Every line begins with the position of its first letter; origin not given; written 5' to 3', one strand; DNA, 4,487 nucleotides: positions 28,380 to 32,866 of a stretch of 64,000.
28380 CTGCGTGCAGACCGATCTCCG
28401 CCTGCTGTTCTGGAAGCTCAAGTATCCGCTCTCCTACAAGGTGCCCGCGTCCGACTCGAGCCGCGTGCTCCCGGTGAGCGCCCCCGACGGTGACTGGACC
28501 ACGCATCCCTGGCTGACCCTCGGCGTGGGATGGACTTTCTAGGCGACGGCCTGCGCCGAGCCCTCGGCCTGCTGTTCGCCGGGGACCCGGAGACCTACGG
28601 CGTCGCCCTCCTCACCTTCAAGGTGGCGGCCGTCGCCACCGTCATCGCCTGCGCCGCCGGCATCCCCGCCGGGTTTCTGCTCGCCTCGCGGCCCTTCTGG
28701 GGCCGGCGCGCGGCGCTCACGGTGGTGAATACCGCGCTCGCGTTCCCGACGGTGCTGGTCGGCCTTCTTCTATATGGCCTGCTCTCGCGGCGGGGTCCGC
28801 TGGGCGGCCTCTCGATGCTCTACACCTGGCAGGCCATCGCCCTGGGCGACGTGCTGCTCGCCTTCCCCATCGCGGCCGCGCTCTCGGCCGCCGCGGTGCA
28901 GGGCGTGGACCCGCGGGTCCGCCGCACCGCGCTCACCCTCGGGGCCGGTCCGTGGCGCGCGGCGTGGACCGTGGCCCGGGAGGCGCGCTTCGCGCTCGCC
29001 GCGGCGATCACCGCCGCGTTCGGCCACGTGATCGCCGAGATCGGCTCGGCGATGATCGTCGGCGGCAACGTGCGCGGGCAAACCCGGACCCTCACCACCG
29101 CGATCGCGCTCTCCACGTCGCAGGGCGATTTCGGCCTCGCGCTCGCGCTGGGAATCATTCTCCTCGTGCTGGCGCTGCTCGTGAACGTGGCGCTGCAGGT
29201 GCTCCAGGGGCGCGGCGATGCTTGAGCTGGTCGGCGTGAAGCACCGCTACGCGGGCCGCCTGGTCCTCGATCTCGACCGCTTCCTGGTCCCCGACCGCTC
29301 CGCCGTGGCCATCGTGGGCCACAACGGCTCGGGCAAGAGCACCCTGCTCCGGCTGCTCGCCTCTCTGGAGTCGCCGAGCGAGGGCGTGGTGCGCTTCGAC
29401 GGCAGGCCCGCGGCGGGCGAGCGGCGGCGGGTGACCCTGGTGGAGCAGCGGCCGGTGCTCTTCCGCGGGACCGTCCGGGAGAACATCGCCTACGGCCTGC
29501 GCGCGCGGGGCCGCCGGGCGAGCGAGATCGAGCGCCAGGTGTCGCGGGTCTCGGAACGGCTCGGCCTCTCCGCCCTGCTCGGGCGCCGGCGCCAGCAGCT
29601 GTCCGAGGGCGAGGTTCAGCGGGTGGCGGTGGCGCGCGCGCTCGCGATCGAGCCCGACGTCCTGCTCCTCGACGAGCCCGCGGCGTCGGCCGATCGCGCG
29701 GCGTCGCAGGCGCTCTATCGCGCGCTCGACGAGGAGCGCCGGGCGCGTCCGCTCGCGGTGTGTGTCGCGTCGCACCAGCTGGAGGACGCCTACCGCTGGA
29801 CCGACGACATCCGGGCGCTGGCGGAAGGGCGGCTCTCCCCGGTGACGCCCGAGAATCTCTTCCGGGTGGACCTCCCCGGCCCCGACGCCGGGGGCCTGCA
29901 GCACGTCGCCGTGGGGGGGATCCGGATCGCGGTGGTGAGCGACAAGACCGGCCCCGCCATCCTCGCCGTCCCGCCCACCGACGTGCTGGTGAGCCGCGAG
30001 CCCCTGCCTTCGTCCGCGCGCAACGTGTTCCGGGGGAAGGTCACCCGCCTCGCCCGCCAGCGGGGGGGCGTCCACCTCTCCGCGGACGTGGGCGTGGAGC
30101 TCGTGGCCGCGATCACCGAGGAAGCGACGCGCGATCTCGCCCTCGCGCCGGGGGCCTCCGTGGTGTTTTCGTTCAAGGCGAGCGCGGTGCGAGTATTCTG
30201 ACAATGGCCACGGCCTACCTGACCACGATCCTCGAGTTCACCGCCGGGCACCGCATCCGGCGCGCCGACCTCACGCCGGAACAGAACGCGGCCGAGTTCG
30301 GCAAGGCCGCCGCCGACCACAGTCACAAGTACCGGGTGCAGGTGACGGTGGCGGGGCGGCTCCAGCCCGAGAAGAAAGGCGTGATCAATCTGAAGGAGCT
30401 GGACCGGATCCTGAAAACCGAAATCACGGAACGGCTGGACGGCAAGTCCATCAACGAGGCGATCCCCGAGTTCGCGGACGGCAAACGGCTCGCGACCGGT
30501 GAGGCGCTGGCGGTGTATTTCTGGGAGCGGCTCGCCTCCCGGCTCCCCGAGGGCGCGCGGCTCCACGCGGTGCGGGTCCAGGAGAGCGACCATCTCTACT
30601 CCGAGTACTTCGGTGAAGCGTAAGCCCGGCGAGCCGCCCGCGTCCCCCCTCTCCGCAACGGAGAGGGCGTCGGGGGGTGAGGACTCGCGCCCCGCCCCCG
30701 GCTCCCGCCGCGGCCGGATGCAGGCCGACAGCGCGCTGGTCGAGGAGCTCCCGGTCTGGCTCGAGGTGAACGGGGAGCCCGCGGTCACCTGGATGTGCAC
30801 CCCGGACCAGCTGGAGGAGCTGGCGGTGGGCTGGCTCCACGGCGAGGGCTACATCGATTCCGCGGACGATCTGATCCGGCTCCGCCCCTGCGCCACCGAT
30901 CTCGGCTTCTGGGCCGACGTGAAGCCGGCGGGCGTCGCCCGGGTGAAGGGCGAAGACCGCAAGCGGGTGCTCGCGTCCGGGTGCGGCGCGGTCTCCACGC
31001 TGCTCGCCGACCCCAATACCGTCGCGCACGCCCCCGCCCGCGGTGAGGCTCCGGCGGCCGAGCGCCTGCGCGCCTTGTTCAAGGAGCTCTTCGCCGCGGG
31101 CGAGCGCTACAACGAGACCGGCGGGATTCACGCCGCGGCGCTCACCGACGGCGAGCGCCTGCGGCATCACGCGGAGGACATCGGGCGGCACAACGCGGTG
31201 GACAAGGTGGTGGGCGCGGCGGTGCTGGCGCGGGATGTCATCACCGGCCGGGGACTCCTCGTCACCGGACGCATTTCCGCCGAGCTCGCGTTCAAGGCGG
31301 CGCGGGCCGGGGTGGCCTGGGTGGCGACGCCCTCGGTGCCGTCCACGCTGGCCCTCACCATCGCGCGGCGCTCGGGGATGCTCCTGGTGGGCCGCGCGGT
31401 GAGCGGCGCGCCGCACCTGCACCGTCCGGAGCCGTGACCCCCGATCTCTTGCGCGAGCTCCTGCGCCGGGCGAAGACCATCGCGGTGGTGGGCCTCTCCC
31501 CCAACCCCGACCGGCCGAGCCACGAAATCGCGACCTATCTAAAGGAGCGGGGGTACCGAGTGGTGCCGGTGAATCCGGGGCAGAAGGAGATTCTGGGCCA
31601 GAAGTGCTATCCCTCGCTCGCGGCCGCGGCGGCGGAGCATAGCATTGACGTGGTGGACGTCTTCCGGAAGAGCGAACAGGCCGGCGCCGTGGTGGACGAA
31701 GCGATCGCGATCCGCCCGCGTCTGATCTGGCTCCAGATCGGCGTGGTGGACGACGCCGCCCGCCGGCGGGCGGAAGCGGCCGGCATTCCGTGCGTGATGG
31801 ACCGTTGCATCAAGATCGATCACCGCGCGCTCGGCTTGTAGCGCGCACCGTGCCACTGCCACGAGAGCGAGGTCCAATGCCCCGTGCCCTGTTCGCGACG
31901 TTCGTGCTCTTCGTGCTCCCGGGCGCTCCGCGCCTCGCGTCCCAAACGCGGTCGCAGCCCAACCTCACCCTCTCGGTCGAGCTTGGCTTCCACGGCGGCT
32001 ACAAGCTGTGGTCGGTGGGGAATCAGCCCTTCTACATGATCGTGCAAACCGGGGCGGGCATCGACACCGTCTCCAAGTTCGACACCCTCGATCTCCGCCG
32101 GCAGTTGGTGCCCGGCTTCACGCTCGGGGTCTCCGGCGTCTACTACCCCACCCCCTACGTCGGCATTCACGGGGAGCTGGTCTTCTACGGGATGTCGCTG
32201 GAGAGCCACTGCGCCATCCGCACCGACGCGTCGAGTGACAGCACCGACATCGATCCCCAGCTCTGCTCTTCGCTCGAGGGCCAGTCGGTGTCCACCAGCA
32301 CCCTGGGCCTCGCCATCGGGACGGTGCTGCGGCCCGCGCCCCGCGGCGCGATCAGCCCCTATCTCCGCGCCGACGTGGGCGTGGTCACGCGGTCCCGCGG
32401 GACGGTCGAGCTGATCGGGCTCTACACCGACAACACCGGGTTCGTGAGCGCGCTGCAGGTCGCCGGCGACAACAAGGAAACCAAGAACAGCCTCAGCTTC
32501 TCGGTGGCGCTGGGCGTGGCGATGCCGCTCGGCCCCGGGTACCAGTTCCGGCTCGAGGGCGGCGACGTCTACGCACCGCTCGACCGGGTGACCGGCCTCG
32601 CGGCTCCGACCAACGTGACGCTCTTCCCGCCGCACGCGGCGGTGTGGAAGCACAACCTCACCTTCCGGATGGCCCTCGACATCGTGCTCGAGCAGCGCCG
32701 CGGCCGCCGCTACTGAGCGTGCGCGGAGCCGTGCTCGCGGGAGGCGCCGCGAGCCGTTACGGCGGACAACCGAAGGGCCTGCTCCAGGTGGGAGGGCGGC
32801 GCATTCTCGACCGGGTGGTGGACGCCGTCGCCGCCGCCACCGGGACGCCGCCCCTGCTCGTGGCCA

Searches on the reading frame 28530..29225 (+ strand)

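Call 48: search_protein_families(library=pfam, proteins=[window:28530-29225:+], max_evalue=0.0001)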
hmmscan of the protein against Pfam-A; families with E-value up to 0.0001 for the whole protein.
window:28530-29225:+ (231 aa): 1 family
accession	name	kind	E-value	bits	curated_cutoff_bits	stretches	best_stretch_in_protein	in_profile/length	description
PF00528.27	BPD_transp_1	-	1.9e-14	54.2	26.4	1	44-226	1-179/184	Binding-protein-dependent transport system inner membrane component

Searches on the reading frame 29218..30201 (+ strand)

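Call 48: search_protein_families(library=pfam, proteins=[window:29218-30201:+], max_evalue=0.0001)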
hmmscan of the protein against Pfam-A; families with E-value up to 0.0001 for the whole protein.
window:29218-30201:+ (327 aa): 4 families
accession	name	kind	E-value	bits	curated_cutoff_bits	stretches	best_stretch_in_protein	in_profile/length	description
PF00005.33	ABC_tran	-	5e-29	102.1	25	1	24-155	8-136/137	ABC transporter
PF03459.23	TOBE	-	5.5e-11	43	22.3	1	265-325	1-63/64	TOBE domain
PF13304.12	AAA_21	-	2.1e-07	31.8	27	0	31-106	3-86/304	AAA domain, putative AbiEii toxin, Type IV TA system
PF02463.25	SMC_N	-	9.8e-05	22.3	40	0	26-44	23-41/220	RecF/RecN/SMC N terminal domain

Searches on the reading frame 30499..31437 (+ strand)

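Call 48: search_protein_families(library=pfam, proteins=[window:30499-31437:+], max_evalue=0.0001)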
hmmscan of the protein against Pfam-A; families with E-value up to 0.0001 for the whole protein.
window:30499-31437:+ (312 aa): 1 family
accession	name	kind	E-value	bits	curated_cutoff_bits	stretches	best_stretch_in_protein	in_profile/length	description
PF02634.21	FdhD-NarQ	-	1.7e-53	182.2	27.2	1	81-302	1-224/237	FdhD/NarQ family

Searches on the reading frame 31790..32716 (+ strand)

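Call 48: search_protein_families(library=pfam, proteins=[window:31790-32716:+], max_evalue=0.0001)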
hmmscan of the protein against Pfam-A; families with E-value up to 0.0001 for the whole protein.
window:31790-32716:+ (308 aa): 1 family
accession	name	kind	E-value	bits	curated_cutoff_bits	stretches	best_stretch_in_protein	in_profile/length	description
PF13505.12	OMP_b-brl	-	7.8e-06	26.6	28.7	1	39-256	4-149/175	Outer membrane protein beta-barrel domain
